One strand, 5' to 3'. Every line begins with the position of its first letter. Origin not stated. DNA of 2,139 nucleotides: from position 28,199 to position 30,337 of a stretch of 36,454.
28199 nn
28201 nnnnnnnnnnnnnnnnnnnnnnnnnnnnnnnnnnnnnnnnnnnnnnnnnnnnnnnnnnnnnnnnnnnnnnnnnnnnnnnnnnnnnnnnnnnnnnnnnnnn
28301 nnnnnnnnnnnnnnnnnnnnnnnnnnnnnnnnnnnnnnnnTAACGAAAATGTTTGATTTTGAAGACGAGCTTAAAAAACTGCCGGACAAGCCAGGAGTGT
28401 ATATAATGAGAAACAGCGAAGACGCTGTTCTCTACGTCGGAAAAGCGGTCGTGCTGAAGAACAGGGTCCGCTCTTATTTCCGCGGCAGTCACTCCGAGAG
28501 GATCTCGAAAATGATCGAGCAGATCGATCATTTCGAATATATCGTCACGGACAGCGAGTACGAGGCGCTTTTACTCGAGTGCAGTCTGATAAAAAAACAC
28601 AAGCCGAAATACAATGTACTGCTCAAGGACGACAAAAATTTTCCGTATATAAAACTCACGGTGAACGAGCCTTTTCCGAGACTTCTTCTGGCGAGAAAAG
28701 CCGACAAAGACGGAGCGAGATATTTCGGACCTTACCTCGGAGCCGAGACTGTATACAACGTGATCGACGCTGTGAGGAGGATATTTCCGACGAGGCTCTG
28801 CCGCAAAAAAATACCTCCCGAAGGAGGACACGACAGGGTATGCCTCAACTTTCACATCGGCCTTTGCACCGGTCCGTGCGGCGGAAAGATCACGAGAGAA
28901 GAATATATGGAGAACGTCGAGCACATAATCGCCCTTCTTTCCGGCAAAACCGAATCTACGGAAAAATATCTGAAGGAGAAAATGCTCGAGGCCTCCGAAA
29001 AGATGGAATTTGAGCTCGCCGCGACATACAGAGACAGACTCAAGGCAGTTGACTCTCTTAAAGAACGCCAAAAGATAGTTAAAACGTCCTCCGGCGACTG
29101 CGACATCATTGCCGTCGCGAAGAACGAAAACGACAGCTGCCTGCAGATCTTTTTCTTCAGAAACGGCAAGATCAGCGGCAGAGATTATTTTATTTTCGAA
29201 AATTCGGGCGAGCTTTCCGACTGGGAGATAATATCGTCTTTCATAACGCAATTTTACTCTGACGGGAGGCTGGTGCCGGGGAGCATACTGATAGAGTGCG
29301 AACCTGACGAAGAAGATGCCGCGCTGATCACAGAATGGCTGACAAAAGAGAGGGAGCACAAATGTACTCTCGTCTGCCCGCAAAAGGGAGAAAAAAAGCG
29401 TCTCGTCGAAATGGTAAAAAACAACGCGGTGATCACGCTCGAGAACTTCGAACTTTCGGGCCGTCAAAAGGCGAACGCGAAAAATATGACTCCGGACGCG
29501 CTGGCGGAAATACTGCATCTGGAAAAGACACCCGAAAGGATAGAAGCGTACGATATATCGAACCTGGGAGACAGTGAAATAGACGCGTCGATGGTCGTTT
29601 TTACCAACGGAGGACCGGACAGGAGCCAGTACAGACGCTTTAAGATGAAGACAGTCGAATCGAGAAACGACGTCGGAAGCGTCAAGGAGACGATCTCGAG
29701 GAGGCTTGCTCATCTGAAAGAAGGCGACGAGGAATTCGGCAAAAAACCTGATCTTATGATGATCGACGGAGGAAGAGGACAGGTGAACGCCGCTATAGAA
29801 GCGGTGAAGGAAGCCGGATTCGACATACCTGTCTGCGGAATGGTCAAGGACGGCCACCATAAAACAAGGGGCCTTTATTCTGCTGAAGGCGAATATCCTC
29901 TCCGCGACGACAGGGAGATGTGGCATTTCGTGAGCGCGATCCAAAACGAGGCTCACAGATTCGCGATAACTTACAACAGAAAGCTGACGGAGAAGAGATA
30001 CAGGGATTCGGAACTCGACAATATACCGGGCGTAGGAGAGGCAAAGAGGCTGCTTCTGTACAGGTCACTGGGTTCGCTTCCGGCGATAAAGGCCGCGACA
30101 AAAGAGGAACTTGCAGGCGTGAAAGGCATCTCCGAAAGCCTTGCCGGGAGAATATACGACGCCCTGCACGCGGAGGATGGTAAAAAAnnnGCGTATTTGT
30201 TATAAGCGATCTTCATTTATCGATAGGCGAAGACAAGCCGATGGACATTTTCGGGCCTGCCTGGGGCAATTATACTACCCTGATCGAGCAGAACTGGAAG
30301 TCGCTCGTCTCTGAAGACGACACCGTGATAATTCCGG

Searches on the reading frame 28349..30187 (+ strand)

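Call 22: search_protein_families(library=pfam, proteins=[window:28349-30187:+], max_evalue=0.00001)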
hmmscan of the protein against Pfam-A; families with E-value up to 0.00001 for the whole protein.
window:28349-30187:+ (613 aa): 6 families
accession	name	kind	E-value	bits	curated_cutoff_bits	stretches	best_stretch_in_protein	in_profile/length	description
PF08459.17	UvrC_RNaseH_dom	-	7.3e-49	166.1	22.3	1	387-540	2-159/159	UvrC RNAse H endonuclease domain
PF22920.2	UvrC_RNaseH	-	4.9e-35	120.4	24.3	1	250-366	1-115/116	UvrC Ribonuclease H-like domain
PF01541.30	GIY-YIG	-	8.4e-11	42.5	22.6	1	15-89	2-78/78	GIY-YIG catalytic domain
PF14520.12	HHH_5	-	4e-10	40.5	27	1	554-607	2-56/57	Helix-hairpin-helix domain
PF02151.25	UVR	-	4.7e-07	29.8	21.5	1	208-234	7-33/36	UvrB/uvrC motif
PF00633.29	HHH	-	8.6e-06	25.8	24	0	577-604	2-29/30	Helix-hairpin-helix motif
